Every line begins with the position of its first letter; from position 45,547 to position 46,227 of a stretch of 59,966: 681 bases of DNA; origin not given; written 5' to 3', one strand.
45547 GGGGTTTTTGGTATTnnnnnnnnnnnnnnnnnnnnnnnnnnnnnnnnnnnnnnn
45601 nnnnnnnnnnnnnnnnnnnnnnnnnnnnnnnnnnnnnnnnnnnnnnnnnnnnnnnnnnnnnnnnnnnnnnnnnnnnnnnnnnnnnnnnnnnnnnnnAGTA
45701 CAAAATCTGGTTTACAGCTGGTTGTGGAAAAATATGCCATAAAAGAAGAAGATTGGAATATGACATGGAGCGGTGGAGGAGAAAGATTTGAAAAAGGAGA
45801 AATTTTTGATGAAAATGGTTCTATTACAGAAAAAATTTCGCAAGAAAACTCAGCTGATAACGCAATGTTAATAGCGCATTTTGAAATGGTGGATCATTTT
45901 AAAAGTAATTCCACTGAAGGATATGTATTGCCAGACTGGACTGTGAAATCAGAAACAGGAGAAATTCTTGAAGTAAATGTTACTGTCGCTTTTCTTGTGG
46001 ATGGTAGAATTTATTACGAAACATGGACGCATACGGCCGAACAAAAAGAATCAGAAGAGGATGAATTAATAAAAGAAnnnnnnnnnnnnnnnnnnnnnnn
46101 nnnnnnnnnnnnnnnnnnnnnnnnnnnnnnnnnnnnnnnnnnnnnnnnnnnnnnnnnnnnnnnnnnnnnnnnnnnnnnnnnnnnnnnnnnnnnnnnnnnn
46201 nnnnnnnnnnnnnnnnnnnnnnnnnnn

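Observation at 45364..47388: Cobalamin riboswitch controlling an uncharacterised 608-aa acidic protein next to the B12-dependent RNR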

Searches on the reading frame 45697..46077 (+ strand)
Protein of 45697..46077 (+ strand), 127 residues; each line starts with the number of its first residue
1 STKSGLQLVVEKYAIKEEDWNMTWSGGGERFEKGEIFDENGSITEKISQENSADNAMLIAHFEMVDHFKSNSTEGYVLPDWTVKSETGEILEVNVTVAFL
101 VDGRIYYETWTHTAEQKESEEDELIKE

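Call 23: find_homologous_proteins(query=A2, max_evalue=0.001)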
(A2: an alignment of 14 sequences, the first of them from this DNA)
Query A2 (14 sequences): 721 candidates shared short words with the query, none scored E <= 0.001.

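Call 37: search_solved_structures(query=A2, max_evalue=10)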
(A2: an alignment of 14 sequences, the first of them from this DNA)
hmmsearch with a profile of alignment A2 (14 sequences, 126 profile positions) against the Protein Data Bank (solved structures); distinct sequences matched with E-value up to 10: 4.
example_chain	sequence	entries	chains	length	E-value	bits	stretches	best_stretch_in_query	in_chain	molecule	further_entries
7ax7_A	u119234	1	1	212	0.041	16.9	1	39-117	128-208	Endo-1,4-beta-xylanase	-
3tdn_A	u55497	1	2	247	0.053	16.6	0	64-108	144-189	FLR SYMMETRIC ALPHA-BETA TIM BARREL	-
3og3_A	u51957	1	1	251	0.14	15.2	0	69-108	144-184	Imidazole glycerol phosphate synthase subunit hisF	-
2w6r_A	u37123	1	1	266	0.18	14.9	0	70-108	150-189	IMIDAZOLE GLYCEROL PHOSPHATE SYNTHASE SUBUNIT HISF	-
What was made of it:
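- On Known corrinoid-binding proteins (PF02310 B12-binding domain, BtuF, BtuG, BtuM, CbrT): A PDB profile search gives nothing below E 0.04 (call 37).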

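Call 55: predict_structure(alignment_id=A2)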
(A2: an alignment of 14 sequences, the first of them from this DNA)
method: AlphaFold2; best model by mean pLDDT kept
length: 127 residues; sequences in the alignment: 14
mean_pLDDT: 88.4   pTM: 0.77
mean pLDDT of the five models: 88.4, 88.2, 87.8, 87.7, 86.4
residues with pLDDT >= 90: 97; 70-90: 17; 50-70: 5; < 50: 8
segments of 3 or more residues with pLDDT < 50: 118-123
pLDDT, mean of each block of 10 residues (from residue 1): 89 93 96 95 92 86 95 93 91 96 96 68 47
secondary structure, 60 per line:
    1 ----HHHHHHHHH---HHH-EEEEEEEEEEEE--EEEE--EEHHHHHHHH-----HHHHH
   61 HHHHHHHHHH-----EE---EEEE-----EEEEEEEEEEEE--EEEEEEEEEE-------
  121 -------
elements in order: H5-13 E21-32 E35-38 H43-50 H56-70 E81-84 E90-101 E104-113
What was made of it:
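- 45697..46071 (+): Head domain of gene 1 (about aa 46-170), a compact alpha/beta domain. AlphaFold2 with a 14-sequence alignment gives pLDDT 88.4 and pTM 0.77, with element order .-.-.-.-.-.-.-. (call 55).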

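Call 58: fold_search(model_id=the predicted structure, library=pdb)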
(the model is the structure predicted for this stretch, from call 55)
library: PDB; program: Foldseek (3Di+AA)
matches with E <= 10: 1092; with E <= 0.001: 0
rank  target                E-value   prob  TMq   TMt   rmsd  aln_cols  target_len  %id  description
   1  1vb6_B                2.0e-02  0.63  0.25  0.27   8.7       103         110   18  Crystal Structure of the heme PAS sensor domain of Ec DOS (oxygen-bound form) (released 2005-04-19)
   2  9cdr_A                2.1e-02  0.63  0.27  0.07   8.6       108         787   17  DosP Apo straight form (released 2024-11-20)
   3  1v2b_B                3.4e-02  0.15  0.18  0.16  16.6       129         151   14  Crystal Structure of PsbP Protein in the Oxygen-Evolving Complex of Photosystem II from Higher Plants (released 2004-05-18)
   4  9ce0_B                3.6e-02  0.51  0.25  0.07   8.8       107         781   17  DosP Apo Bent form (released 2024-11-20)
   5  1s66_L                4.3e-02  0.57  0.28  0.29   8.4       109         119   17  Crystal structure of heme domain of direct oxygen sensor from E. coli (released 2004-06-22)
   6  7v7l_B                5.8e-02  0.84  0.25  0.12   5.1        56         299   16  Crystal Structure of the Heterodimeric HIF-3a:ARNT Complex (released 2022-05-18)
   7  2vu4                  5.8e-02  0.14  0.18  0.15  16.6       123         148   15  Structure of PsbP protein from Spinacia oleracea at 1.98 A resolution (released 2009-07-21)
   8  9cmf_A                6.1e-02  0.51  0.27  0.07   8.6       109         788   17  Substrate bound DosP (released 2024-11-20)
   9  3fg8_C                8.7e-02  0.54  0.28  0.32   8.3       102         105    9  Crystal structure of PAS domain of RHA05790 (released 2009-01-20)
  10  3fg8_A                9.2e-02  0.69  0.32  0.36   6.6       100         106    9  Crystal structure of PAS domain of RHA05790 (released 2009-01-20)
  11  4f3l_B                9.2e-02  0.47  0.30  0.15   8.9       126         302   10  Crystal Structure of the Heterodimeric CLOCK:BMAL1 Transcriptional Activator Complex (released 2012-06-06)
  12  6pps_A                9.8e-02  0.30  0.24  0.14  12.2       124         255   15  A blue light illuminated LOV-PAS construct from the LOV-HK sensory protein from Brucella abortus (construct 15-273) (released 2020-07-15)
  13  9iql_B                1.0e-01  0.44  0.18  0.18  12.2        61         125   18  SacM in complex with L6S (released 2025-07-16)
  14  1v2b_A                1.0e-01  0.10  0.19  0.17  16.6       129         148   16  Crystal Structure of PsbP Protein in the Oxygen-Evolving Complex of Photosystem II from Higher Plants (released 2004-05-18)
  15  6pps_B                1.2e-01  0.25  0.24  0.15  11.9       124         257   15  A blue light illuminated LOV-PAS construct from the LOV-HK sensory protein from Brucella abortus (construct 15-273) (released 2020-07-15)
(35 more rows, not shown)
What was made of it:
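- On Known corrinoid-binding proteins (PF02310 B12-binding domain, BtuF, BtuG, BtuM, CbrT): The best Foldseek PDB hit is E 0.02 with TM at most 0.32, to haem-PAS, PsbP and EagT6 (call 58).
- The weak top Foldseek hits are haem-binding PAS domains (calls 55, 58).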

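Call 99: fold_search(model_id=the predicted structure, library=viral)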
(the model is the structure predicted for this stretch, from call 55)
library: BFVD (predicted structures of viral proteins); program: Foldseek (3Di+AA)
matches with E <= 10: 998; with E <= 0.001: 0
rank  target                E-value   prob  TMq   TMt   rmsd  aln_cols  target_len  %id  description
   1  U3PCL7                1.0e-02  0.90  0.29  0.26  14.9       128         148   15  (no name in the UniProt tables at hand)
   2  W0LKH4                1.5e-02  0.77  0.26  0.33  12.7        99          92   15  (no name in the UniProt tables at hand)
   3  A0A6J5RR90            3.4e-02  0.16  0.20  0.14  16.8       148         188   14  Lipoprotein [uncultured Caudovirales phage]
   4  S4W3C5                3.6e-02  0.77  0.34  0.26  10.6       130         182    8  Uncharacterized protein [Pandoravirus salinus]
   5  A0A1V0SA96            7.6e-02  0.25  0.23  0.11  13.2       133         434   15  Regulator of G protein signaling domain [Catovirus CTV1]
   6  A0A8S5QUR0            8.1e-02  0.80  0.42  0.43   6.6       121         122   12  Uncharacterized protein [Siphoviridae sp. ctf4O12]
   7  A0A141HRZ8            8.6e-02  0.33  0.25  0.23  15.8       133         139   12  (no name in the UniProt tables at hand)
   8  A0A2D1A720            9.1e-02  0.44  0.26  0.33  13.3       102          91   12  Uncharacterized protein [Rhodococcus phage Trina]
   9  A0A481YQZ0            9.6e-02  0.30  0.28  0.21   7.9       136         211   13  Uncharacterized protein [Marseillevirus LCMAC101]
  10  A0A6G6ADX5            9.6e-02  0.18  0.23  0.18  14.9       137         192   15  Uncharacterized protein [Borely moumouvirus]
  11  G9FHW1                1.1e-01  0.35  0.25  0.35  11.0       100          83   18  Uncharacterized protein [Rhodococcus phage RER2]
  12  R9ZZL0                1.2e-01  0.54  0.32  0.20   8.9       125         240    6  Uncharacterized protein [Cellulophaga phage phi19:1]
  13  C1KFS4                1.3e-01  0.25  0.26  0.22  14.1       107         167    8  Uncharacterized protein [Lactobacillus phage Lb338-1]
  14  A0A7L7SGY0            1.4e-01  0.38  0.30  0.21   8.8       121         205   12  (no name in the UniProt tables at hand)
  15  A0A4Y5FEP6            1.4e-01  0.28  0.27  0.26  14.1       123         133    6  Uncharacterized protein [Lactobacillus phage 521B]
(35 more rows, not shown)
